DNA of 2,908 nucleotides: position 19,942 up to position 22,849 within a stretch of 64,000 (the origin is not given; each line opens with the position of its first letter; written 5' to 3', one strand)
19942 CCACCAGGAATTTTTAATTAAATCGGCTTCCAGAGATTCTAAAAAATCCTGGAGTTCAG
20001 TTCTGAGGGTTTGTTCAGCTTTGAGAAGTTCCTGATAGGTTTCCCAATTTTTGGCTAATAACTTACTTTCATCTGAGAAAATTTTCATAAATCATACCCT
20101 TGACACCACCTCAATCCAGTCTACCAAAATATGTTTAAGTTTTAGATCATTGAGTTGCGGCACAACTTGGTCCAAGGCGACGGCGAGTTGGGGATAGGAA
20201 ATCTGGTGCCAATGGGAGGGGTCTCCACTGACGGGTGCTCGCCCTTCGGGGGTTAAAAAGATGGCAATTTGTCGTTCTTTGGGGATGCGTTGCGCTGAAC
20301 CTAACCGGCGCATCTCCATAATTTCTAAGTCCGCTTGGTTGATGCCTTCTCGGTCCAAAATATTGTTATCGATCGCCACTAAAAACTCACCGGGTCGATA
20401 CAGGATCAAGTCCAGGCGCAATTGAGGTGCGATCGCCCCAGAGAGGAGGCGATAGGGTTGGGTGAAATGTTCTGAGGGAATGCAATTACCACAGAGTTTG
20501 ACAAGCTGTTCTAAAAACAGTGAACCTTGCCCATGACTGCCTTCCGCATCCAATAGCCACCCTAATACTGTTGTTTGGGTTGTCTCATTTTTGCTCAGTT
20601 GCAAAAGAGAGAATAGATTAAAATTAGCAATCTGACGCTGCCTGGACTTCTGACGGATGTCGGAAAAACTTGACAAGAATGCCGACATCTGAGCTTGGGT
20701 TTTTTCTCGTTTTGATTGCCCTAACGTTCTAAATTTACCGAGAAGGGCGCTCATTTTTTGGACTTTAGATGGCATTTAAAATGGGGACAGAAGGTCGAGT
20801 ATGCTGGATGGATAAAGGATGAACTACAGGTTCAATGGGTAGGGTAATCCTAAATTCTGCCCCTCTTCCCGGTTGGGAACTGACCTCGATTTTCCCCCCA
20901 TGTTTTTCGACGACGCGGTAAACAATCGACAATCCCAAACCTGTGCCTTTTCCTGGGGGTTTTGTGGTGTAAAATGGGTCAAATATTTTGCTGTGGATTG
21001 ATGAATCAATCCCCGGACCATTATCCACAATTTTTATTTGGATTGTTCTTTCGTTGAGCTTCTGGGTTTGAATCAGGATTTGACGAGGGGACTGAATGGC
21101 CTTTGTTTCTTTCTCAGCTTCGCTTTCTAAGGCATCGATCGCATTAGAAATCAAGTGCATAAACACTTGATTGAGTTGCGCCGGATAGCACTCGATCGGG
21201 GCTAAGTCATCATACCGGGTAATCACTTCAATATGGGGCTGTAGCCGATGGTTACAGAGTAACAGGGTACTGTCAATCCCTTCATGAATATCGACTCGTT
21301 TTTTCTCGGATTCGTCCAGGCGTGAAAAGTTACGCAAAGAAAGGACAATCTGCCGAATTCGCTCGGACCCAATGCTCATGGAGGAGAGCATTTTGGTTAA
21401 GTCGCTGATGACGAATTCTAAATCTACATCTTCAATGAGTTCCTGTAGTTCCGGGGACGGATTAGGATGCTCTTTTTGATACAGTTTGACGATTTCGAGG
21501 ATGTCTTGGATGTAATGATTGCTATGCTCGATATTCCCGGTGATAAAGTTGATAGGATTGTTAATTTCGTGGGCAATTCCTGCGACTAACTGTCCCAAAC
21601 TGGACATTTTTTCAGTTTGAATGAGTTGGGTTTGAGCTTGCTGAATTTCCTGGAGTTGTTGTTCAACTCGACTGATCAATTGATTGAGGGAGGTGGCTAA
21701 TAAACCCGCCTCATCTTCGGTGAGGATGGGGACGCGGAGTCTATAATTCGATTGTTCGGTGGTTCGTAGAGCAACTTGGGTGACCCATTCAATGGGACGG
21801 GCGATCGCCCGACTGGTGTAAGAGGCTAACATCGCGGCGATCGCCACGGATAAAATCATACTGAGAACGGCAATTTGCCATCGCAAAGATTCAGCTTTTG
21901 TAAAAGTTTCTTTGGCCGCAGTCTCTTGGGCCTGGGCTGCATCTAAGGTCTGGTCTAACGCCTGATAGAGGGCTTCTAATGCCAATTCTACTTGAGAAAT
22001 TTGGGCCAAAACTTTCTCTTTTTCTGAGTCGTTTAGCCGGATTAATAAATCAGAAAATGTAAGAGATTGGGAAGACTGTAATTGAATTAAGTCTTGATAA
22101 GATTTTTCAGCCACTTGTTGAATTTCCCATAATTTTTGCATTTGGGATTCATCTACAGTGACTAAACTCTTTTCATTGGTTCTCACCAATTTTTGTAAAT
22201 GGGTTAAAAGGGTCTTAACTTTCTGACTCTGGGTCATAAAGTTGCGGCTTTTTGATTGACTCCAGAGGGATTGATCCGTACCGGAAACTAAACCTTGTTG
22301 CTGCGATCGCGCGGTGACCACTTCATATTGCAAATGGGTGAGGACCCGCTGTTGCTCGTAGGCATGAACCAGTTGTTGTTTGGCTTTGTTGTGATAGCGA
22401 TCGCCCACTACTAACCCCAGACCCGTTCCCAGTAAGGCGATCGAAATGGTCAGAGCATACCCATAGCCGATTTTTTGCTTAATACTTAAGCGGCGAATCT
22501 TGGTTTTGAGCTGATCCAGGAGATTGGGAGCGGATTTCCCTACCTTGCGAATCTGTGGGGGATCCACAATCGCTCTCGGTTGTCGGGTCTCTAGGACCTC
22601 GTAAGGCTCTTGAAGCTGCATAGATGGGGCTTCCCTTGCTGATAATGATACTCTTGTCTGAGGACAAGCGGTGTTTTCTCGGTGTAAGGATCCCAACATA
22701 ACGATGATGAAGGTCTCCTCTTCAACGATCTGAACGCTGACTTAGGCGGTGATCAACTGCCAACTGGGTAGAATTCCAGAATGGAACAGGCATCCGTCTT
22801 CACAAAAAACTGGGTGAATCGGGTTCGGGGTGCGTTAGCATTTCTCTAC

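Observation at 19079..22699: Orphan sensor kinase translationally coupled to a cassette of PD-(D/E)xK-like, unknown and NADAR genes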

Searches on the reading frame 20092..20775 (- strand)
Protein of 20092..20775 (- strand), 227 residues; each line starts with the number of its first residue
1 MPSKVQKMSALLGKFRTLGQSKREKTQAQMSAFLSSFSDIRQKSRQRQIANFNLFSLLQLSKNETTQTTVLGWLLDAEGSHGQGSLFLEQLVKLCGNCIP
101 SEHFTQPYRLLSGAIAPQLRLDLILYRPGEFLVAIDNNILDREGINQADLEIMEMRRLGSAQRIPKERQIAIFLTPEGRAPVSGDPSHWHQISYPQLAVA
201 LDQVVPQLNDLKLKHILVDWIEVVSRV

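Call 3: search_protein_families(library=pfam, proteins=[window:20092-20775:-], max_evalue=0.01)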
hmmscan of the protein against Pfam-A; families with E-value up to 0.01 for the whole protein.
window:20092-20775:- (227 aa): 1 family
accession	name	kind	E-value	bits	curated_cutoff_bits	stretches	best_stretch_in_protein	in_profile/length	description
PF14281.12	PDDEXK_4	-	2.7e-09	37.7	22.3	1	52-208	1-168/183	PD-(D/E)XK nuclease superfamily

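Call 4: search_protein_families(library=padloc, proteins=[window:20092-20775:-], max_evalue=0.01)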
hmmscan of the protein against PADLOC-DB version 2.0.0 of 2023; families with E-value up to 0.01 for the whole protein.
window:20092-20775:- (227 aa): 11 families
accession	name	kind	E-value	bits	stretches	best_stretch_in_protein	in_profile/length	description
PDLC04972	PDC-S26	-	9.3e-19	66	1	24-226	5-207/397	-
PDLC04977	PDC-S26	-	3.8e-15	53.9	1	44-207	22-185/400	-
PDLC04983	PDC-S26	-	1.3e-12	45.9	1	27-147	5-129/413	-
PDLC04980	PDC-S26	-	1.5e-10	39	1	37-97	16-77/389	-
PDLC04981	PDC-S26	-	2.3e-10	38.3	1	29-204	6-168/358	-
PDLC04974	PDC-S26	-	1.9e-09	35.2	1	28-91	5-72/401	-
PDLC04971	PDC-S26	-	3.3e-07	27.5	1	47-90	29-72/415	-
PDLC04979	PDC-S26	-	1.5e-06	25.4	1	47-113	19-83/383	-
PDLC04982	PDC-S26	-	1.4e-05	22.5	1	52-95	24-67/392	-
PDLC04976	PDC-S26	-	7.6e-05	20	1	43-140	23-125/451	-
PDLC04970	PDC-S26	-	0.00019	18.7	1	33-220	8-188/373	-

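Call 5: search_protein_families(library=ncbifam, proteins=[window:20092-20775:-], max_evalue=0.01)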
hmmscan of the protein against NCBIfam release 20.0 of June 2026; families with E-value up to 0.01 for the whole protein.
window:20092-20775:- (227 aa): 0 families

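Call 15: find_homologous_proteins(query=window:20092-20775:-, max_evalue=0.001)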
Query window:20092-20775:- (227 aa): 9 proteins with E <= 0.001 among 322 candidates.
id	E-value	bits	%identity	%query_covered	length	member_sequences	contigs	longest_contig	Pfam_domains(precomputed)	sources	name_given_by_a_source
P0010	5.6e-135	465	93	100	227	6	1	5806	PF14281.13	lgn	-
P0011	9.8e-134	461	93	100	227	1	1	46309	PF14281.13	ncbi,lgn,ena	-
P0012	5.9e-129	446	90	100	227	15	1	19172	PF14281.13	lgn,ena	-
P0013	9.4e-127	439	89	100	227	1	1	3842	PF14281.13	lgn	-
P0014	5.6e-126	436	89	97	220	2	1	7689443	PF14281.13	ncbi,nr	ncbi:PD-(D/E)XK nuclease family protein [Oscillatoria acuminata]|nr:PD-(D/E)XK nuclease family prote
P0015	1.9e-124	431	90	97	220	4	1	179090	PF14281.13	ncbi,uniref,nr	ncbi:PD-(D/E)XK nuclease family protein [Laspinema olomoucense]|uniref:PD-(D/E)XK nuclease family pr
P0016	3.0e-114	398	80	100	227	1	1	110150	PF14281.13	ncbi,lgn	-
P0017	5.1e-110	384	77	100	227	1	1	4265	PF14281.13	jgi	jgi:hypothetical protein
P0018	7.7e-78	279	57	100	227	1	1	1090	PF14281.13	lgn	-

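Call 19: find_related_loci(query=window:20092-20775:-, collection=genome_contigs, flank=8000)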
Query window:20092-20775:- (227 aa) in genome_contigs; peptide patterns used: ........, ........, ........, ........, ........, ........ (x = any residue, [..] = any of these).
99 stretches matched a pattern; 8 encode a relative of the query (tblastn E <= 1e-3); 8 distinct loci.
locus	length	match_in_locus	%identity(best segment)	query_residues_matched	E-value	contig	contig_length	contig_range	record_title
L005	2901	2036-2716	93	1-227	5e-152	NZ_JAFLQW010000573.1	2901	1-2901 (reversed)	Phormidium pseudopriestleyi FRX01 c_000000281761, whole genome shotgun sequence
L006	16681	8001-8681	93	1-227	1e-144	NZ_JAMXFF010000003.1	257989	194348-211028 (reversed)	Laspinema palackyanum D2a NODE_4_length_257989_cov_63.926917, whole genome shotgun sequence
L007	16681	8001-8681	93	1-227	6e-143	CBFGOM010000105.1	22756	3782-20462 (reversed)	MAG TPA_asm: uncultured Oscillatoriaceae bacterium isolate SRR29873479_metabat2_16 genome assembly, contig: ERZ27315265.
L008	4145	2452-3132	90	1-227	4e-143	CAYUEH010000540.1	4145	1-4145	MAG TPA_asm: uncultured Laspinema sp. isolate binchicken_co405_170 genome assembly, contig: NODE_33323_length_4145_cov_1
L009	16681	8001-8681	91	1-227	6e-140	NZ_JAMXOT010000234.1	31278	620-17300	Oscillatoria sp. HE19RPO 279, whole genome shotgun sequence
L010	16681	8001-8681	91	1-227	1e-139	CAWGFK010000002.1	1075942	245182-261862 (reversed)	MAG: uncultured cyanobacterium isolate MFD01721.bin.1.50 genome assembly, contig: contig_13528, whole genome shotgun seq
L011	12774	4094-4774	89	1-227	6e-138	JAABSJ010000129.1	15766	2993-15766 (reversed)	MAG: Oscillatoria sp. isolate S11.Bin022 Scaffold_127, whole genome shotgun sequence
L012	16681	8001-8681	80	1-227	3e-124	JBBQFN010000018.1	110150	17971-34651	MAG: Cyanophyceae cyanobacterium isolate Co_metawrap_1029 Cmw_1029_k141_21486733_length_110150_cov_44.9984, whole genome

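Call 60: predict_structure(alignment_id=A7)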
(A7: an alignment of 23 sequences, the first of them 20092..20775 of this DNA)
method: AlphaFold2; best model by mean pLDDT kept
length: 227 residues; sequences in the alignment: 23
mean_pLDDT: 83.7   pTM: 0.72
mean pLDDT of the five models: 83.7, 83.0, 83.0, 82.3, 81.3
residues with pLDDT >= 90: 121; 70-90: 57; 50-70: 40; < 50: 9
segments of 3 or more residues with pLDDT < 50: 43-49
pLDDT, mean of each block of 10 residues (from residue 1): 61 58 67 59 46 75 86 93 94 93 91 84 96 91 86 96 97 94 93 96 93 91 87
secondary structure, 60 per line:
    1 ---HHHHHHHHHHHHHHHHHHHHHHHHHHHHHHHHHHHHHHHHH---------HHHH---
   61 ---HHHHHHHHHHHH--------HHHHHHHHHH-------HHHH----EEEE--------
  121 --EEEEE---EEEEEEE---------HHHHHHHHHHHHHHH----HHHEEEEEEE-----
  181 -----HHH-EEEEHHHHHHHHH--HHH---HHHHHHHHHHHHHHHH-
elements in order: H4-44 H54-57 H64-75 H84-93 H101-104 E109-112 E123-127 E131-137 H147-161 E169-175 E190-193 H194-202 H211-226

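Call 79: find_related_loci(query=A7, collection=viral_contigs, flank=5000)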
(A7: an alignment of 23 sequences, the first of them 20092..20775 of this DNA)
Query A7 (227 aa) in viral_contigs; peptide patterns used: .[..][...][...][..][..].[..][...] (x = any residue, [..] = any of these).
141 stretches matched a pattern; 2 encode a relative of the query (tblastn E <= 1e-3); 2 distinct loci.
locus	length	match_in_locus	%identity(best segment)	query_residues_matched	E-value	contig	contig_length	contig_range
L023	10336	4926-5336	28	42-184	2e-15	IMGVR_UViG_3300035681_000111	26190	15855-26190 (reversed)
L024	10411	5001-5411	28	42-184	2e-15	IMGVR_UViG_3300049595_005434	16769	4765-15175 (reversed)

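Call 90: search_solved_structures(query=A7, max_evalue=1)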
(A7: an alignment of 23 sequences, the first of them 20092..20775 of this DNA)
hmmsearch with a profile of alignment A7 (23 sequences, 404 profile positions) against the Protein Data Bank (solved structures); distinct sequences matched with E-value up to 1: 2.
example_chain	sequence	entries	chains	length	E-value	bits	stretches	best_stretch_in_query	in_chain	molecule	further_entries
5lsi_E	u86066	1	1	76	0.49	12.2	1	235-290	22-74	Kinetochore-associated protein NSL1 homolog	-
5lsk_N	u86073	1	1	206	0.74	11.6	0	235-294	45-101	Kinetochore-associated protein NSL1 homolog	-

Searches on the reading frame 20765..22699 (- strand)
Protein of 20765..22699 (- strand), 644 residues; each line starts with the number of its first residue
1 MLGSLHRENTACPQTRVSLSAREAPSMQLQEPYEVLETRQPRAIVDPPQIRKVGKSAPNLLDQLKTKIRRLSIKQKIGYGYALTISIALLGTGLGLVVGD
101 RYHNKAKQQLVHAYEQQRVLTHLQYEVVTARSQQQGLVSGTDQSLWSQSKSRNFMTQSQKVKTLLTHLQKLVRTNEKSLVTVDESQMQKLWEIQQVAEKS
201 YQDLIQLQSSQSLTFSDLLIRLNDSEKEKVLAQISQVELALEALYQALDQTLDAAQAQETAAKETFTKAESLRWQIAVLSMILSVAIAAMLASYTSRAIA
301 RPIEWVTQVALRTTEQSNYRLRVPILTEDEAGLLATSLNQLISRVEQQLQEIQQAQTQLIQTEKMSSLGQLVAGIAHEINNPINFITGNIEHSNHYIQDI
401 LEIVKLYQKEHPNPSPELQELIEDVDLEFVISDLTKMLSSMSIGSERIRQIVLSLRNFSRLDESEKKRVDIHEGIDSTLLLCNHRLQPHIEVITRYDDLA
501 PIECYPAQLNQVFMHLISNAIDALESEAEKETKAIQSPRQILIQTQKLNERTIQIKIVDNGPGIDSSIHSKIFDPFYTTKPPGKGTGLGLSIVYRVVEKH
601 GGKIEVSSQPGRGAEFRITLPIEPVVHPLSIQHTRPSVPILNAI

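Call 3: search_protein_families(library=pfam, proteins=[window:20765-22699:-], max_evalue=0.01)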
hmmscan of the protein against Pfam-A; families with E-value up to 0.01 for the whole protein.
window:20765-22699:- (644 aa): 4 families
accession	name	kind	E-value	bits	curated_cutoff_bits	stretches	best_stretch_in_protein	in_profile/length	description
PF02518.31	HATPase_c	-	1.2e-26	93.7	26.4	1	506-623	3-110/111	Histidine kinase-, DNA gyrase B-, and HSP90-like ATPase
PF00672.30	HAMP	-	1e-05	26.2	25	1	295-346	2-52/53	HAMP domain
PF00512.31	HisKA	-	1e-05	25.9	26.9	1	368-462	2-64/66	His Kinase A (phospho-acceptor) domain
PF14501.12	HATPase_c_5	-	0.00017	21.9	22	1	509-609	6-91/102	GHKL domain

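Call 4: search_protein_families(library=padloc, proteins=[window:20765-22699:-], max_evalue=0.01)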
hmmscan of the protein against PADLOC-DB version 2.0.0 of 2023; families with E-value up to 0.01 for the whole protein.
window:20765-22699:- (644 aa): 0 families

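Call 5: search_protein_families(library=ncbifam, proteins=[window:20765-22699:-], max_evalue=0.01)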
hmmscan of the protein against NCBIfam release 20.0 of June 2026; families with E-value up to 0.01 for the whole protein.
window:20765-22699:- (644 aa): 80 families (the best 25 are shown)
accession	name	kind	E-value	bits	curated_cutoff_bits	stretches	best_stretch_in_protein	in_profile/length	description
NF038348.1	T2SS_HK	subfamily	1.5e-68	231.6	450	1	348-622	307-573/574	histidine kinase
NF008468.0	PRK11360.1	equivalog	4e-49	167.5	646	2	437-624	433-610/616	two-component system sensor histidine kinase AtoS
NF052574.1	HisKinEspCMyxo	equivalog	4.9e-48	163.9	1200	2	433-626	455-641/785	serine histidine kinase EspC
NF010411.0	PRK13837.1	equivalog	3.4e-42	144.5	647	2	438-632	489-685/828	two-component system VirA-like sensor kinase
NF052573.1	HisKinEspAMyxo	equivalog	4.8e-40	137.3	1400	1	345-624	361-613/755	serine histidine kinase EspA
NF046026.1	HisKinCckACaul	equivalog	5e-37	127.3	1000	2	445-624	348-534/678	cell cycle histidine kinase CckA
NF046020.1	HisKinCckABruc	equivalog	2.2e-33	115.1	1000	2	448-622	529-707/868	cell cycle histidine kinase CckA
NF007688.0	PRK10364.1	equivalog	7.4e-33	114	479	2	441-623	282-452/460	two-component system sensor histidine kinase ZraS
NF010076.0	PRK13557.1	subfamily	2.7e-32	111.9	631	2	441-623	209-395/540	histidine kinase famiy protein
NF047466.1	hybrid_RR_LvrB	exception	8.7e-29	100.8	500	2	435-622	188-376/377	hybrid histidine kinase/response regulator LvrB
NF033092.0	HK_WalK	equivalog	1.7e-27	96.3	725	2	444-622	418-594/594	cell wall metabolism sensor histidine kinase WalK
NF046044.1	PnpS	equivalog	1.2e-26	93.7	400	1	438-621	210-390/390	two-component system histidine kinase PnpS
NF047497.1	HK_LIC_12097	equivalog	1.3e-26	93.2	500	2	432-622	185-366/367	LIC_12097 family sensor histidine kinase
NF041777.1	sens_FixL_Rhizob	equivalog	3.7e-25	88.5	850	1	447-623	315-482/485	sensor protein FixL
NF047496.1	HK_LIC11548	equivalog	1.2e-24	87.1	750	2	510-622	476-589/589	LIC_11548 family sensor histidine kinase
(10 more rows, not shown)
